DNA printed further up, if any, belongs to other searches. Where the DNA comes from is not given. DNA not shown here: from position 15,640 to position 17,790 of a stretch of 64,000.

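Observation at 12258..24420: Complete mannose-family PTS, a GH57 glycoside hydrolase and a sugar nucleotidyltransferase wired into the rpoN-hpf-hprK locus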

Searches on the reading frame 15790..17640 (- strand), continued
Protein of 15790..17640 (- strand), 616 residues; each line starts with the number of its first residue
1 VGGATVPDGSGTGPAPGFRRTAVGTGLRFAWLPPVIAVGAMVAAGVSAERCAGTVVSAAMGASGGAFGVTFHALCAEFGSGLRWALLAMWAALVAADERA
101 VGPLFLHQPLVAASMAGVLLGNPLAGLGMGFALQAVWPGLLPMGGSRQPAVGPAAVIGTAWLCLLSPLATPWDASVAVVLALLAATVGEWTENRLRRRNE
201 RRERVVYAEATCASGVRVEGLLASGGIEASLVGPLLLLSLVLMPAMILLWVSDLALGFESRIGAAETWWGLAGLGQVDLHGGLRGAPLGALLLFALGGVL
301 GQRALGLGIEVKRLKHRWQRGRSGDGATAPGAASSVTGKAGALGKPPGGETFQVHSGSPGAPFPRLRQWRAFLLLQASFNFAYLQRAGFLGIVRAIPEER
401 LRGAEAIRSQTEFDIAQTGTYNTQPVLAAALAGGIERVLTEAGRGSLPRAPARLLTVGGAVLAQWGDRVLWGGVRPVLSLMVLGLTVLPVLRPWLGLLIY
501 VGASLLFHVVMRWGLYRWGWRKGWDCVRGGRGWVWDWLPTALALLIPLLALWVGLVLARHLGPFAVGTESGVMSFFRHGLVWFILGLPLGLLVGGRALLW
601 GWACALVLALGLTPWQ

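Call 91: search_protein_representatives(alignment_id=A1)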
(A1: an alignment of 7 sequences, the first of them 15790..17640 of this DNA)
Query: 7 sequences, 582 profile positions. Proteins with E-value up to 0.001 (for the whole library): 824; up to 1e-10: 83; up to 1e-30: 32. The best 150 are listed.
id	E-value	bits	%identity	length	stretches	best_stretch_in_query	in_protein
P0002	1.8e-218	743.6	-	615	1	1-581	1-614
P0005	7.8e-185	632.5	-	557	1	23-577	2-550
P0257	1.9e-183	628.0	-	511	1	56-581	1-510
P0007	1.6e-159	549.0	-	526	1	20-581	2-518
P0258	2.1e-137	475.9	-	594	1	15-579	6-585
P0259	5.2e-122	425.1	-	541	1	19-582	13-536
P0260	5.0e-121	421.8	-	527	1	32-577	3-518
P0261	9.3e-120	417.7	-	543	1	27-577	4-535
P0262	1.8e-117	410.1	-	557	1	52-577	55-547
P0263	2.7e-115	402.9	-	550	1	19-581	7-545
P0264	3.1e-113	396.1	-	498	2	321-574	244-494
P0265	5.2e-111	388.8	-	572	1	25-578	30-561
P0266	1.5e-110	387.3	-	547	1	28-577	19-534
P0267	1.3e-108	380.8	-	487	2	313-576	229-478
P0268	2.4e-106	373.4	-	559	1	33-577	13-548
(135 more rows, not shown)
